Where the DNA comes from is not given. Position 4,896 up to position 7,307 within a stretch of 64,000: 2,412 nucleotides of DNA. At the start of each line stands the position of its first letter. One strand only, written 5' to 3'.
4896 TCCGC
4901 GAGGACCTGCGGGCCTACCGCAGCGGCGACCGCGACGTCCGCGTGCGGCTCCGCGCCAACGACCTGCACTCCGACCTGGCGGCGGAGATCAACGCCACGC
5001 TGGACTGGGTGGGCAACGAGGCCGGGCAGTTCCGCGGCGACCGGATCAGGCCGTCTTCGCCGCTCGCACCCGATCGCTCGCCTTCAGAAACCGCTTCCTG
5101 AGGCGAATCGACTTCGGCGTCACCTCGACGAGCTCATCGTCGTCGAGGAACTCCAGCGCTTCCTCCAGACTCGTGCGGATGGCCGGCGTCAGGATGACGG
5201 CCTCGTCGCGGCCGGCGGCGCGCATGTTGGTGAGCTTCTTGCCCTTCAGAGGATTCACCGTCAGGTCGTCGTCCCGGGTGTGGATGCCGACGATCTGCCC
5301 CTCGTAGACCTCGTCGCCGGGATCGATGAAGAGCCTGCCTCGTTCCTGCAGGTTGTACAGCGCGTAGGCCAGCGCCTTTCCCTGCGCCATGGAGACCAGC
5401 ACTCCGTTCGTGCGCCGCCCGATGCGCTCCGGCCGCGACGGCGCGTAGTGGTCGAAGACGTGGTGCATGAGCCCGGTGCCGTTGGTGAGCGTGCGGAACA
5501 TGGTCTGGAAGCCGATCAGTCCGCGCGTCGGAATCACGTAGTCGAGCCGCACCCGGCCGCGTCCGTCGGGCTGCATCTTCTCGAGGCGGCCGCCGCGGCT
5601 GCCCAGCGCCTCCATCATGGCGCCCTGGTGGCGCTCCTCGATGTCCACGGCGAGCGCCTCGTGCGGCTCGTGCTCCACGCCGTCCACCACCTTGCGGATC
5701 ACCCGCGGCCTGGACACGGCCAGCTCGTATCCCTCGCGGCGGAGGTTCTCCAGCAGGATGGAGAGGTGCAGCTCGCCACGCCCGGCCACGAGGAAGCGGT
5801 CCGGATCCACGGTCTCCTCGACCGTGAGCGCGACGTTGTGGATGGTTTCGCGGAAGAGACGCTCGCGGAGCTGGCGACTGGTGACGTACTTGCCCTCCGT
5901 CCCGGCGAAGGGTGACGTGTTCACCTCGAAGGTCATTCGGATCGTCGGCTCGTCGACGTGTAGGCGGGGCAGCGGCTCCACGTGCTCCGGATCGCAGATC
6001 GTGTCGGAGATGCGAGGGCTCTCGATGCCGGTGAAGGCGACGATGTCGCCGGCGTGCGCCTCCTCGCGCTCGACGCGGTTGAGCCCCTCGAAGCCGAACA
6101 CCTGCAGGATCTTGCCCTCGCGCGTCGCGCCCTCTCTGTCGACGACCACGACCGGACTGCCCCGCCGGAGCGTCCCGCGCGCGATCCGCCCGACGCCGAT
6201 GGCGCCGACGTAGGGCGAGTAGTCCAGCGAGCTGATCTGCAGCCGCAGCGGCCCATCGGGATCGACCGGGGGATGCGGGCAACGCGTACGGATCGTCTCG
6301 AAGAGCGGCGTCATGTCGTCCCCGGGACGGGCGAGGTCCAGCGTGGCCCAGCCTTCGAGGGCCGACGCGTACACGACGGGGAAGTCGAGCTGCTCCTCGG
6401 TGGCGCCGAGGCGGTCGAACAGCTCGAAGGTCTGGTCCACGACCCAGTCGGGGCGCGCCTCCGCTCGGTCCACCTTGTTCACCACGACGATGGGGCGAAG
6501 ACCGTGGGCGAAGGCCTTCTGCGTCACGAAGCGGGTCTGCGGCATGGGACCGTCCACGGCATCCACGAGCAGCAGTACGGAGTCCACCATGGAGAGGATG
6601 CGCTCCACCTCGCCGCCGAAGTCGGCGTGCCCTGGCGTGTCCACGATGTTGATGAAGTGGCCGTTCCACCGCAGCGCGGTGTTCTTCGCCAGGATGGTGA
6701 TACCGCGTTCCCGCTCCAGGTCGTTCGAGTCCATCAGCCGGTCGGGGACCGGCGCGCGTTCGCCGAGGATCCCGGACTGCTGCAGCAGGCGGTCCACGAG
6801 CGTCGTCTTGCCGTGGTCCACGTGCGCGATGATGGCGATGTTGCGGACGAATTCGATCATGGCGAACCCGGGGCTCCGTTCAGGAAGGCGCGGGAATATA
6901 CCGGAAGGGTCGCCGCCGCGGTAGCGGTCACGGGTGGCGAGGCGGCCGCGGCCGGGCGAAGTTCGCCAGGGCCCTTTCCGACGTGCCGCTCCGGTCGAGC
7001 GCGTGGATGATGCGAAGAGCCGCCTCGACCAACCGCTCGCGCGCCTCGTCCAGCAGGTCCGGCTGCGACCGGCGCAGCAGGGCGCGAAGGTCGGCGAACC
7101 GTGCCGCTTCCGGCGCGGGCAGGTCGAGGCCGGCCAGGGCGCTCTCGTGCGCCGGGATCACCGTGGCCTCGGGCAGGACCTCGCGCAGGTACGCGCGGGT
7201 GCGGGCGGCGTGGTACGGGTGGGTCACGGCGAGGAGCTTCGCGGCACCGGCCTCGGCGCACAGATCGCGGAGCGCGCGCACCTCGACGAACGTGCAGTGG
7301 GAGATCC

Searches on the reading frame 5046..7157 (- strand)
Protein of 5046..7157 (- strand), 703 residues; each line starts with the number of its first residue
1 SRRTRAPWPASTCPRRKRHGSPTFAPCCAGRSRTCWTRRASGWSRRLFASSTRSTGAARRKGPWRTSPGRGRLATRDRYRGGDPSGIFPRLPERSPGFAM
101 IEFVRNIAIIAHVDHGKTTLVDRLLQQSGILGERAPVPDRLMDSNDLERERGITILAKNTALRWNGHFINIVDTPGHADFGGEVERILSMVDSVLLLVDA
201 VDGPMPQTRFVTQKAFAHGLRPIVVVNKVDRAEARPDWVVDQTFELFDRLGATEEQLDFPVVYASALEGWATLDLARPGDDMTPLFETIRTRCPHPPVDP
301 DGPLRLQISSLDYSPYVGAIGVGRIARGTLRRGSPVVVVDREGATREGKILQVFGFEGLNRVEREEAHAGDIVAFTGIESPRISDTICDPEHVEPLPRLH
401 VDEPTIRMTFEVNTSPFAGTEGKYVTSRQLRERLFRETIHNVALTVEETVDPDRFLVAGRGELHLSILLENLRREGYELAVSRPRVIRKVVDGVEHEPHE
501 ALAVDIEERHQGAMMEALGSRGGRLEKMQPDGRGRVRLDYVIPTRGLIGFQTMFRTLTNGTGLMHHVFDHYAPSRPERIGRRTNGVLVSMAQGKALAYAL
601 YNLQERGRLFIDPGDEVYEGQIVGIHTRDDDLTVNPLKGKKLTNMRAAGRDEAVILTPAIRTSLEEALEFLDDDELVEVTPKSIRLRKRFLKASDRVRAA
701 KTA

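Call 72: search_protein_families(library=pfam, proteins=[window:5046-7157:-], max_evalue=0.0001)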
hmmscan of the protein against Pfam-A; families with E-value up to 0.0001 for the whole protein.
window:5046-7157:- (703 aa): 6 families
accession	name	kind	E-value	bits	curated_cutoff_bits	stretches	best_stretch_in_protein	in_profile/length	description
PF00009.33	GTP_EFTU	-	9.8e-55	185.5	26.5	1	104-289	3-182/188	Elongation factor Tu GTP binding domain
PF21018.2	BipA_C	-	9.8e-48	160.9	23.8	1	584-692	1-109/110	TypA/BipA C-terminal domain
PF00679.30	EFG_C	-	1.3e-20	73.7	27.9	1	496-577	3-84/89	Elongation factor G C-terminus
PF03144.31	GTP_EFTU_D2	-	1.1e-09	39.1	30.3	1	318-388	1-73/73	Elongation factor Tu domain 2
PF22042.2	EF-G_D2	-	2.8e-08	34.2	27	1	311-389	11-83/84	Elongation factor G domain 2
PF01926.29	MMR_HSR1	-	5.4e-05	23.7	21.9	0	107-228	2-113/113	50S ribosome-binding GTPase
